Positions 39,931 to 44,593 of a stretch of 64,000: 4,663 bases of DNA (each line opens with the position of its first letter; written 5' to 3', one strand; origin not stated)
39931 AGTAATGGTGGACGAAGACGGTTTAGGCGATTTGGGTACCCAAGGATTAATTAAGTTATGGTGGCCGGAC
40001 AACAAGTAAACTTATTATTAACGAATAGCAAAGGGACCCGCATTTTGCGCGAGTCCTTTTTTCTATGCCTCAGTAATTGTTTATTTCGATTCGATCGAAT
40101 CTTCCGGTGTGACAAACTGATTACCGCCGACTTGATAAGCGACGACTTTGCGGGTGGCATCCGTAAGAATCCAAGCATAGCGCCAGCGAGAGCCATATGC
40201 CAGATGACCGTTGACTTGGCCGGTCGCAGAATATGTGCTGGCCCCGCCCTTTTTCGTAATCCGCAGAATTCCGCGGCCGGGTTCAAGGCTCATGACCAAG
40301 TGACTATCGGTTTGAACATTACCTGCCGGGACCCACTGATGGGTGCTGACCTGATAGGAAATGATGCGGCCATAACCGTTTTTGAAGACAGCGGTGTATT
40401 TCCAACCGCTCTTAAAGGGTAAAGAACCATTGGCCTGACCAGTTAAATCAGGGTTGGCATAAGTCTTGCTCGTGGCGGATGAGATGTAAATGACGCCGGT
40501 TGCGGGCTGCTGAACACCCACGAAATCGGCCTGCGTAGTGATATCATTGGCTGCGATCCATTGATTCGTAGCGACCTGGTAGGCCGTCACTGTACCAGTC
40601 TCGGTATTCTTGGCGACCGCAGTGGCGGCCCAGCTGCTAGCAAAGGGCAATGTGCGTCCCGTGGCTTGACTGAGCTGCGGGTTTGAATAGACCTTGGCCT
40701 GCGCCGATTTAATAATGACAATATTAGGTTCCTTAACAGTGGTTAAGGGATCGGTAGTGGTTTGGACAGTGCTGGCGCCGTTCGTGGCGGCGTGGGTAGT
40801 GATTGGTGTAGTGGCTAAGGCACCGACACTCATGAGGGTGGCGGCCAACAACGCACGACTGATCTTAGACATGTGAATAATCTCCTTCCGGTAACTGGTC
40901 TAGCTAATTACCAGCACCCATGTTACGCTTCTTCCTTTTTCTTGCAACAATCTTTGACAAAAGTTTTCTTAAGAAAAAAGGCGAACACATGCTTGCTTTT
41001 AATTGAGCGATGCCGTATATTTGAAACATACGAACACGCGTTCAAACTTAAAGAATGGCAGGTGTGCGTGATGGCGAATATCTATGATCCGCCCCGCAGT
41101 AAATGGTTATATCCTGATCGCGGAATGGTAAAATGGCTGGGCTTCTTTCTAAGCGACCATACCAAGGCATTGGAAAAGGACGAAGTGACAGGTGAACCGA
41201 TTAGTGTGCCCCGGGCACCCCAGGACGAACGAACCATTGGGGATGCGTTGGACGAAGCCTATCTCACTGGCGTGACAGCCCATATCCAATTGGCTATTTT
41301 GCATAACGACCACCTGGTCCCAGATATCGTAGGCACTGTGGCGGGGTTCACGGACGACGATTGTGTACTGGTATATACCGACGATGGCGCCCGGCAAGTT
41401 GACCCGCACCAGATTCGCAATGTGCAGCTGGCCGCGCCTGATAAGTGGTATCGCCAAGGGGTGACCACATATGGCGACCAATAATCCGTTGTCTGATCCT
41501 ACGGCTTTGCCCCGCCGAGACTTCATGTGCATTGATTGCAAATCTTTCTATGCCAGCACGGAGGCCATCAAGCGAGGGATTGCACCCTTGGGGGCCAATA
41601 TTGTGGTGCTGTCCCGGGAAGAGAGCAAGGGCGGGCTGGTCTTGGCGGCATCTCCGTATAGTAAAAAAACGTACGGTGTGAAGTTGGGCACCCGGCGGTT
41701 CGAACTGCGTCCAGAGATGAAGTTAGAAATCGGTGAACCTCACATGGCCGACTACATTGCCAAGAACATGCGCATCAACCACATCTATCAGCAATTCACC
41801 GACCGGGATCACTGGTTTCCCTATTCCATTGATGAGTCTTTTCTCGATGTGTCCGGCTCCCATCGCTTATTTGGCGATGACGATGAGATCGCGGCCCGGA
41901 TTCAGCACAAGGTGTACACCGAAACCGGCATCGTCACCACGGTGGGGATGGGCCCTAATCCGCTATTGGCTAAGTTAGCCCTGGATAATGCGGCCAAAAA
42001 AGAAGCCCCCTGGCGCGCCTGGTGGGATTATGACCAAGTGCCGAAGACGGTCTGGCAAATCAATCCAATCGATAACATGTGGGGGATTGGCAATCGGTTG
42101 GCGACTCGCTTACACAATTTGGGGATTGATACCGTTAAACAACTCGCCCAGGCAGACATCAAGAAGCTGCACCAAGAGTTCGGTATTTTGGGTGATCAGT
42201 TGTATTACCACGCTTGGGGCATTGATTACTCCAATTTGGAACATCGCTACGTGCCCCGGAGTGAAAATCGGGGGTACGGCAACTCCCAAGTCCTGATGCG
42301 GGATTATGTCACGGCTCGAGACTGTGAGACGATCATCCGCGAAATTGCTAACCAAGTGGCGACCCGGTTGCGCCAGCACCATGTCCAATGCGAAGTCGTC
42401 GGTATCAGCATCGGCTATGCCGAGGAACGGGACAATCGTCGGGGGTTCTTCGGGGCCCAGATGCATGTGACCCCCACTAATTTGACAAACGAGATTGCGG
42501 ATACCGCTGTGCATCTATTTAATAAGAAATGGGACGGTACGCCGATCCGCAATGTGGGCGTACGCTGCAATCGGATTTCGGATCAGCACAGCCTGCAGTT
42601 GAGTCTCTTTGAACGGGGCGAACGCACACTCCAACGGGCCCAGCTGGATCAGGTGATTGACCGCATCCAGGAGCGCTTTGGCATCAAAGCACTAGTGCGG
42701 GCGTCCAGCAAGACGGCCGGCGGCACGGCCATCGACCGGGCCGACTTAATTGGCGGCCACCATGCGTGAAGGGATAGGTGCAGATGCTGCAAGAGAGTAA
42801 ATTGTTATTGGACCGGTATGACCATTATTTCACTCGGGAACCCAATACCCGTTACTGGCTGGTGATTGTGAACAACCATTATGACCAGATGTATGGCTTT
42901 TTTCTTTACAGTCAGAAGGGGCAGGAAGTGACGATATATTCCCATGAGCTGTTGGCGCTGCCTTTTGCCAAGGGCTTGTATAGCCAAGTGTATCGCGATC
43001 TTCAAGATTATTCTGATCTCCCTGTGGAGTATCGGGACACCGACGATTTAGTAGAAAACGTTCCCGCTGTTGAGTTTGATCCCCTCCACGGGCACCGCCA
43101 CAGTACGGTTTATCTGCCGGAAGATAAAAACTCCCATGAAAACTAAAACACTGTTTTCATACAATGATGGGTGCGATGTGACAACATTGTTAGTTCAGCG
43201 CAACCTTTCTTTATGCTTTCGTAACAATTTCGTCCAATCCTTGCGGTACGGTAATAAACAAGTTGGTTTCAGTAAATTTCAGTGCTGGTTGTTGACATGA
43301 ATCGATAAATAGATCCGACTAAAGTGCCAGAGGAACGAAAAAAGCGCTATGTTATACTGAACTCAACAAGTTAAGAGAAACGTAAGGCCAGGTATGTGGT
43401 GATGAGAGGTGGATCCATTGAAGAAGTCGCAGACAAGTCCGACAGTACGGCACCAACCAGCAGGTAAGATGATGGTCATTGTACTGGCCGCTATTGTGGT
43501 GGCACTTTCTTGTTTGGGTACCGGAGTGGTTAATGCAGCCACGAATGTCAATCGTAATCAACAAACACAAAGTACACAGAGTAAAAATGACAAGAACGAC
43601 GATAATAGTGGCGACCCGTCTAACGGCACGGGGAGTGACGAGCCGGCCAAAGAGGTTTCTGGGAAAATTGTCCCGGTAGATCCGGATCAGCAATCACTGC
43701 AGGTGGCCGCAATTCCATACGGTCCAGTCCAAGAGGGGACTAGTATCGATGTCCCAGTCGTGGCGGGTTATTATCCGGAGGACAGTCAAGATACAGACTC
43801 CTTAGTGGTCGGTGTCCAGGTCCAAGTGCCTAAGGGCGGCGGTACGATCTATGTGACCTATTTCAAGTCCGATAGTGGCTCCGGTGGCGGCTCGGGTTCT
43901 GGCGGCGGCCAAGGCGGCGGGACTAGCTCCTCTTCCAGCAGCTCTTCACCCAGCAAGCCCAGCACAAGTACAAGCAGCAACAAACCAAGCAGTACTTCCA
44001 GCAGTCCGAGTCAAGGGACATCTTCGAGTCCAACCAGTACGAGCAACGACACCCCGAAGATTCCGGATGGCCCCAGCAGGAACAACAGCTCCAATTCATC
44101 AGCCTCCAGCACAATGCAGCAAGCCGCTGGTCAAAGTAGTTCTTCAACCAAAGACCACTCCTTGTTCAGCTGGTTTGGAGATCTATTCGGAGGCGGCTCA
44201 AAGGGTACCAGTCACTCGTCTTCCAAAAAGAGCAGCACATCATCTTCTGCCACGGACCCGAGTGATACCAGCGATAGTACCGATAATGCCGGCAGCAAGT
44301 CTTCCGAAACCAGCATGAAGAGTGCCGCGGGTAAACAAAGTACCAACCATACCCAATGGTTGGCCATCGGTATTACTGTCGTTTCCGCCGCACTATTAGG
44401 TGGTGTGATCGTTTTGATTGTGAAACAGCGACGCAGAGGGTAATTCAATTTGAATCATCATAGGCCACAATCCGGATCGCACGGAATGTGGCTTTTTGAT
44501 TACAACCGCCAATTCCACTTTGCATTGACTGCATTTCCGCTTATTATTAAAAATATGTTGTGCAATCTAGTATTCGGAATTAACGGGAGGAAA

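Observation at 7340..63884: Very large GW/SH3b-repeat secreted protein family, including two tandem arrays with no enzymatic domain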

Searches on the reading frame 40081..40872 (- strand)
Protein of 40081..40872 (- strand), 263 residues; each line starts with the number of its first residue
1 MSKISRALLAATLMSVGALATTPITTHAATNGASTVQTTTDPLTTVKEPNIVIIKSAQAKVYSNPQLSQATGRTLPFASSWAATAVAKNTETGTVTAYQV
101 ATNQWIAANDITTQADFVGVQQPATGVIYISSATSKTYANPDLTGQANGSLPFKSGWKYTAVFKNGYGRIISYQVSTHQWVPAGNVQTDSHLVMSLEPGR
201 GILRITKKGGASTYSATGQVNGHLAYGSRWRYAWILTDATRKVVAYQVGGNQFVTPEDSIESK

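Call 4: search_protein_families(library=pfam, proteins=[window:40081-40872:-], max_evalue=0.1)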
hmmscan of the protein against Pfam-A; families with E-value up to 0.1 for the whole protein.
window:40081-40872:- (263 aa): 0 families

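Call 36: search_protein_families(library=ncbifam, proteins=[window:40081-40872:-], max_evalue=0.01)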
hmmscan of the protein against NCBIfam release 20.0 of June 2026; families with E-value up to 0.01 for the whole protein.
window:40081-40872:- (263 aa): 0 families

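Call 63: search_protein_families(library=phrogs, proteins=[window:40081-40872:-], max_evalue=0.01)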
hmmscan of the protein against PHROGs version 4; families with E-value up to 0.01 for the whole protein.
window:40081-40872:- (263 aa): 1 family
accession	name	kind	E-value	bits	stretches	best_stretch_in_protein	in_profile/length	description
phrog_12493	-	tail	7.3e-08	31.8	2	51-113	507-566/950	tail protein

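Call 95: find_encoding_contigs(protein=window:40081-40872:-, flank=10000, max_places=6)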
Protein window:40081-40872:- (263 aa): 6 contigs read that carry it; 4 places shown.
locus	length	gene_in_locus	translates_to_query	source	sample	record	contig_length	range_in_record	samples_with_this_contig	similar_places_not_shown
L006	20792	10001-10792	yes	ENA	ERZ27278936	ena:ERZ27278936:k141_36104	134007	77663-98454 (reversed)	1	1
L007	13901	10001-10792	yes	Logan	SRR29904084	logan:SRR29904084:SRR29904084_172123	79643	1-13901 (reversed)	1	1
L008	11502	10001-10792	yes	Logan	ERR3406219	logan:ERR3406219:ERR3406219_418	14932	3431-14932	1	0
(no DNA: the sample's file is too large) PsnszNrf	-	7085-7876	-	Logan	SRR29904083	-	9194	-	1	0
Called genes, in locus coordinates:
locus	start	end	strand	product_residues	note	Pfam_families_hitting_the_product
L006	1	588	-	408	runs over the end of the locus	PF01548:DEDD_Tnp_IS110, PF02371:Transposase_20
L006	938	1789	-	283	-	-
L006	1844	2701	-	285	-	-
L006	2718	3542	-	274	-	-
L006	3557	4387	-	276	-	-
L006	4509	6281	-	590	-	PF03217:SlpA (faint), PF00144:Beta-lactamase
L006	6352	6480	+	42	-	-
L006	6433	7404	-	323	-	-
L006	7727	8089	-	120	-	-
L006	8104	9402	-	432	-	PF00817:IMS, PF11798:IMS_HHH (weak), PF21999:IMS_HHH_1, PF11799:IMS_C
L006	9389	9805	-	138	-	-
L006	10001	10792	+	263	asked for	-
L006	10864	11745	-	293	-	PF01488:Shikimate_DH (weak), PF02826:2-Hacid_dh_C (weak), PF03446:NAD_binding_2, PF03807:F420_oxidored, PF14833:NAD_binding_11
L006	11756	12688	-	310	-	PF00535:Glycos_transf_2, PF10111:Glyco_tranf_2_2, PF13641:Glyco_tranf_2_3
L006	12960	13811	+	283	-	-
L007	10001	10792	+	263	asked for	-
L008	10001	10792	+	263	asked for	-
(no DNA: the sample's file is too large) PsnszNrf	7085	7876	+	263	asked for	-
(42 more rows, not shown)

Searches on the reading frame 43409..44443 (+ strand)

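Call 9: search_protein_families(library=pfam, proteins=[window:43409-44443:+], max_evalue=0.001)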
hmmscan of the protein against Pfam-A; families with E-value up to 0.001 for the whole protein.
window:43409-44443:+ (344 aa): 0 families

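Call 36: search_protein_families(library=ncbifam, proteins=[window:43409-44443:+], max_evalue=0.01)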
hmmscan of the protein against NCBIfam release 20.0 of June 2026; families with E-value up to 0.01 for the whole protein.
window:43409-44443:+ (344 aa): 1 family
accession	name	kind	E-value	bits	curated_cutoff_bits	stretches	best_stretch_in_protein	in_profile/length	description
NF043060.1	MAP_0585_fam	equivalog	6.6e-05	23.1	170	1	158-319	40-197/319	MAP_0585 family protein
